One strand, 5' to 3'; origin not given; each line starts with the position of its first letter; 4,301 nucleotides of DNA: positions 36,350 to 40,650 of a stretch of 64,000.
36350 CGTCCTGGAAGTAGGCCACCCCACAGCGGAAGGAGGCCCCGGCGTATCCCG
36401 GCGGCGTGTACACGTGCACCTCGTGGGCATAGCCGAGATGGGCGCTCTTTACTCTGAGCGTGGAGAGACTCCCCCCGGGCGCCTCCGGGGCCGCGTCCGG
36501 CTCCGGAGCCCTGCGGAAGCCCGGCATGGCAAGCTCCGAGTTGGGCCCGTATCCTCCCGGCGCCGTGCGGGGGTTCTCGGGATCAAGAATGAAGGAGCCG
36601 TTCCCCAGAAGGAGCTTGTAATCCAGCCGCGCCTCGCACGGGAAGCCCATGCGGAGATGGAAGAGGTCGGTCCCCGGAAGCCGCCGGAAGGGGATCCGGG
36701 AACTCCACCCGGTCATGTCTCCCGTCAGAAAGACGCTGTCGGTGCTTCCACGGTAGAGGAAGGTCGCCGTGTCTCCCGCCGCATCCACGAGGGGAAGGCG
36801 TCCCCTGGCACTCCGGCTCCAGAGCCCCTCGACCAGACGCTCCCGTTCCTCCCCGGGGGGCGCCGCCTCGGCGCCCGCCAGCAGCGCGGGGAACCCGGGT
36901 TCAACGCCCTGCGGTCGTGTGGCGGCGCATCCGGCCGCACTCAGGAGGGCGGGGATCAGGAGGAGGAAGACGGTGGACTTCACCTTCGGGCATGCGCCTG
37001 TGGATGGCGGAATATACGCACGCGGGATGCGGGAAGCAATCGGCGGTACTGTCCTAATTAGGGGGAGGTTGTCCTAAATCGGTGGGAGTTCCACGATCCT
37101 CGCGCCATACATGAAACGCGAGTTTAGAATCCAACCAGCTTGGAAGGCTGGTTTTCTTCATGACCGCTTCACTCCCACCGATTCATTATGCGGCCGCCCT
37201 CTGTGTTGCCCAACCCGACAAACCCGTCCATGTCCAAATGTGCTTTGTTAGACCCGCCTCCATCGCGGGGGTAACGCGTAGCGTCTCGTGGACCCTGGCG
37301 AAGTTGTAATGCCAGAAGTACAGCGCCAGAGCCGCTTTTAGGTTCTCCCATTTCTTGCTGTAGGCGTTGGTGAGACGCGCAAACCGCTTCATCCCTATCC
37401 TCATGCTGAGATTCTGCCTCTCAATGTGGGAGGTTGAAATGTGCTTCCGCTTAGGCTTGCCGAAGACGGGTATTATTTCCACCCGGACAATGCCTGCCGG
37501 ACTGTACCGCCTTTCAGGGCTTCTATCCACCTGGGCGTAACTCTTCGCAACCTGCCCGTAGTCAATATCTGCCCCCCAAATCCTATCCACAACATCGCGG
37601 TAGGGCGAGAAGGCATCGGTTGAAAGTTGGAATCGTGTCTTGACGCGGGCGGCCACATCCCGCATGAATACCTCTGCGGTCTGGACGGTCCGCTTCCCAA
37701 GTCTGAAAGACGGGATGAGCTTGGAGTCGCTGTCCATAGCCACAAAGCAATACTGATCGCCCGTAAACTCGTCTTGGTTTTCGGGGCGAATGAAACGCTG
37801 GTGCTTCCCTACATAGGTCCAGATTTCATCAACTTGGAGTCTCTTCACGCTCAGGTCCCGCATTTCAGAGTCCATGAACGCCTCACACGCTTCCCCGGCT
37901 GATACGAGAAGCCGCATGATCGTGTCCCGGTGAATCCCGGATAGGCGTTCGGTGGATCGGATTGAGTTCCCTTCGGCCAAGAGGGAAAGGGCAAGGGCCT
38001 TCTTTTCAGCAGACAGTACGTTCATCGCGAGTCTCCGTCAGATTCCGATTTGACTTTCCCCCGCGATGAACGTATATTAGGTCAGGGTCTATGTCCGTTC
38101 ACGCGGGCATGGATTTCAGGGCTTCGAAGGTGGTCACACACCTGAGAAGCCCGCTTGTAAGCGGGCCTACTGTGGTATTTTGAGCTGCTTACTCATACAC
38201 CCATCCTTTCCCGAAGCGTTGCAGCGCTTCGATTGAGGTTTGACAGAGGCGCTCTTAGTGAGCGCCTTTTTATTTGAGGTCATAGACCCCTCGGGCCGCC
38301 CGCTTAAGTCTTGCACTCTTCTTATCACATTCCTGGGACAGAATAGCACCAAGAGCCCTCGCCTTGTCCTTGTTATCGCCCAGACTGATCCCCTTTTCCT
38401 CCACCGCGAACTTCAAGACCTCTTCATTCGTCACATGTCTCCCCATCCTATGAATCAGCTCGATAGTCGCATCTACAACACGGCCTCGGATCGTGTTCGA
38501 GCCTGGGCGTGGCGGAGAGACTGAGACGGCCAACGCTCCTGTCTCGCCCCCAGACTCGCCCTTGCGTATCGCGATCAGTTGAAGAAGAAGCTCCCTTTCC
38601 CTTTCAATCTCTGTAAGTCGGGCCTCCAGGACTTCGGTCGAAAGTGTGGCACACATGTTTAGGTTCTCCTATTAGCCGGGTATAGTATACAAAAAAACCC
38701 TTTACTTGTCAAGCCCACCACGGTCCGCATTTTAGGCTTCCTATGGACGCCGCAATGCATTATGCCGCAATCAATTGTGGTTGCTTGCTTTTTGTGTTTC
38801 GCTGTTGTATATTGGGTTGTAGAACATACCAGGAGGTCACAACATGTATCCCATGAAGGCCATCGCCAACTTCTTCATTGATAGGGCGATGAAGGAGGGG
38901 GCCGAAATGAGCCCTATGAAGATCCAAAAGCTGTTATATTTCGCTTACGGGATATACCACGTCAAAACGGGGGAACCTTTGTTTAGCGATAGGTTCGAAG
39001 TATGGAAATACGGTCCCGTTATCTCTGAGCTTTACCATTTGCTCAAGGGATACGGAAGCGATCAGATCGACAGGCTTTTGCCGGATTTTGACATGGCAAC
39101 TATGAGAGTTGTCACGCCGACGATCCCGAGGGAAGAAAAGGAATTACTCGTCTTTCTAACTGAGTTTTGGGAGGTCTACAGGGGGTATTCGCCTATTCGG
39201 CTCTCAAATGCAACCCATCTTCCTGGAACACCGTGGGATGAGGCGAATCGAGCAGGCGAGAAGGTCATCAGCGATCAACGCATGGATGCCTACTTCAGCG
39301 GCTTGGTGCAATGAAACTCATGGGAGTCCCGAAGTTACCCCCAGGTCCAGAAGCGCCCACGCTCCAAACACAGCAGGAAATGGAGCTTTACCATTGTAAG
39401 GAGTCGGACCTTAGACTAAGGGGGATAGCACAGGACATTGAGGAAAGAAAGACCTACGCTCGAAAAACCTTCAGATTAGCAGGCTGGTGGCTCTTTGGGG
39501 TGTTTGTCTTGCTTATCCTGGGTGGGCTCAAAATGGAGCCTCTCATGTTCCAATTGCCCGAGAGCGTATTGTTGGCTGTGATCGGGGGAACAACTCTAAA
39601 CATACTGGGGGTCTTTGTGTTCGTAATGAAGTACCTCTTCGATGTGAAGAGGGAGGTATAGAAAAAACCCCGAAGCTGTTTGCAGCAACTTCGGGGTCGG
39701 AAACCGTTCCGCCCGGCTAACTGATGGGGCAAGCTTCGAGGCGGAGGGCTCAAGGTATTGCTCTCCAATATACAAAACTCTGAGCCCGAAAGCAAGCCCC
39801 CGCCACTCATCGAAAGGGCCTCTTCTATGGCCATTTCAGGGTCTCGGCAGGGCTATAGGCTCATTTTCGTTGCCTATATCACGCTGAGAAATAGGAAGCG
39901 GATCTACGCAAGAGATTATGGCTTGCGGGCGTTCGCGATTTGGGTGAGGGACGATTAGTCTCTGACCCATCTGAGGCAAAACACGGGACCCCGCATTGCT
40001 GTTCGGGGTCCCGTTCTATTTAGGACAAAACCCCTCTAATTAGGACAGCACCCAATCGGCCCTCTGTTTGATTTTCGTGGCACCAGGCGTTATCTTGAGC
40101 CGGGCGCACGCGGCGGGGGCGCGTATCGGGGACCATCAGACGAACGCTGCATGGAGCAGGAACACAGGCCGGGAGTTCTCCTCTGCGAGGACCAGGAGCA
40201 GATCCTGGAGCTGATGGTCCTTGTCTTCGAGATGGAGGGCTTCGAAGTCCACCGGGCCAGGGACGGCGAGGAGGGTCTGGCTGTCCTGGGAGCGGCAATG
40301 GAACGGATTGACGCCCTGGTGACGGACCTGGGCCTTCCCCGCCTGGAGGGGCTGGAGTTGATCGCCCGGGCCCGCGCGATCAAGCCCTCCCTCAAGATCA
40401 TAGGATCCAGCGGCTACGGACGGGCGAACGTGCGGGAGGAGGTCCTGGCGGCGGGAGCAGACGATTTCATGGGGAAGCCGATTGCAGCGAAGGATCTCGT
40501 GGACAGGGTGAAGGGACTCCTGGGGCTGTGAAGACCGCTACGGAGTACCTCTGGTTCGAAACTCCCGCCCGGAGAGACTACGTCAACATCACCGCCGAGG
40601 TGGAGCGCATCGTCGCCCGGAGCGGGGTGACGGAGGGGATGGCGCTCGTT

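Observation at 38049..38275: Candidate ~190-nt small RNA with its own promoter and intrinsic terminator inside the element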

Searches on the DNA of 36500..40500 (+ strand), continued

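Call 92: search_dna_similar(query=window:38040-38280:+, collection=plasmids, mode=distant, max_rows=10, max_evalue=0.001)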
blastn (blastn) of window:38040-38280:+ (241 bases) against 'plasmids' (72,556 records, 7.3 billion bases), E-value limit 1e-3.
No match.

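Call 95: search_with_rna_model(model_id=R2, sources=[window, L001, L002, L005, L006, L007, L013, L014, L023, L034, L056, L058, L084, L087, L093, L101, L111, L118, L164, L166, L170, L172, L173, L176], max_evalue=0.0003, make_alignment=true)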
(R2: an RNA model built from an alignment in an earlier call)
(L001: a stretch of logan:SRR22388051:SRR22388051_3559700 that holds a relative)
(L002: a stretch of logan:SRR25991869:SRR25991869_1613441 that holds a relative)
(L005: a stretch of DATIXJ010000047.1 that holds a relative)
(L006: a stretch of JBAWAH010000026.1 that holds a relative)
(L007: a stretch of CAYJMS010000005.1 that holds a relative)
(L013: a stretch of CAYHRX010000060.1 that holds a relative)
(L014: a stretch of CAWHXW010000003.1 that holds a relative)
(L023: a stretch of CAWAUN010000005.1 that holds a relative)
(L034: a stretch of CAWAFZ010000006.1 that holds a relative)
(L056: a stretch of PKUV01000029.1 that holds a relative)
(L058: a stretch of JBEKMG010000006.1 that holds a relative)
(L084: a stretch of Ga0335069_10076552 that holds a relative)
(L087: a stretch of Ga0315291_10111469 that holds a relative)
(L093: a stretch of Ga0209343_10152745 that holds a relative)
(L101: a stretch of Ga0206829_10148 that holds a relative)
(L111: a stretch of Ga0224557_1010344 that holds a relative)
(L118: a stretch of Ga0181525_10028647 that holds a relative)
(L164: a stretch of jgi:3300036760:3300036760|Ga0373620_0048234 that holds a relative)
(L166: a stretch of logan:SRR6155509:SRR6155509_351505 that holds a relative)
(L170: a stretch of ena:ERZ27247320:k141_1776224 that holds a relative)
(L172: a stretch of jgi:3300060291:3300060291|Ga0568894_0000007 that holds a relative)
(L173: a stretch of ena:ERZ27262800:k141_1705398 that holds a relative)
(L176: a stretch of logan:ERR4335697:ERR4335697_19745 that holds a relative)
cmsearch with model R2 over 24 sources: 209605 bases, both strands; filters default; matches with E-value up to 0.0003: 24.
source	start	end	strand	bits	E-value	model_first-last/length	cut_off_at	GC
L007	3863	3948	-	73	4.5e-19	1-84/84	no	0.43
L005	3866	3948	-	71.6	1.2e-18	1-84/84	no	0.52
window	38078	38162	+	71.5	1.3e-18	1-84/84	no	0.56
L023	8302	8385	-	67.1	2.7e-17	1-84/84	no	0.51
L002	561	646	-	65.8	6.4e-17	1-84/84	no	0.55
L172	3365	3449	-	64.2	2e-16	1-84/84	no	0.55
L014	3867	3950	-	63.6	3e-16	1-84/84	no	0.42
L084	1327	1414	-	63.4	3.5e-16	1-84/84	no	0.49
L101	3865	3946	-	60.5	2.5e-15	1-84/84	no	0.56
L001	333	417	-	58.9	7.6e-15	1-84/84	no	0.52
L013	3865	3948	-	56.9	3.2e-14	1-84/84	no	0.51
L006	3875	3960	-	56.7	3.5e-14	1-84/84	no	0.49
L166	1338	1422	-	56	5.7e-14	1-84/84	no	0.49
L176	3364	3448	-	55.2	9.6e-14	1-84/84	no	0.56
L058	3870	3956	-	50.6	2.4e-12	1-84/84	no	0.61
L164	2880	2964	-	48.9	7.6e-12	1-84/84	no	0.59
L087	495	586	-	47.3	2.3e-11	1-84/84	no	0.5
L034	3865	3947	-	43.4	3.4e-10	1-84/84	no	0.55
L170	1127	1212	-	42.4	6.8e-10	1-84/84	no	0.56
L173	3363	3445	-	42.3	7.5e-10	1-84/84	no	0.53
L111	3875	3956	-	38.5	9.9e-09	1-84/84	no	0.55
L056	3878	3957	-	34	2.4e-07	1-84/84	no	0.5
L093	724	802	-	26.7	3.5e-05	1-84/84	no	0.59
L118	816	894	-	24.7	0.00014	1-84/84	no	0.52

Alignment A11: 24 matches aligned to the model, 118 columns, each read 5' to 3' on its own strand. Consensus structure (alignment columns), stored with it:
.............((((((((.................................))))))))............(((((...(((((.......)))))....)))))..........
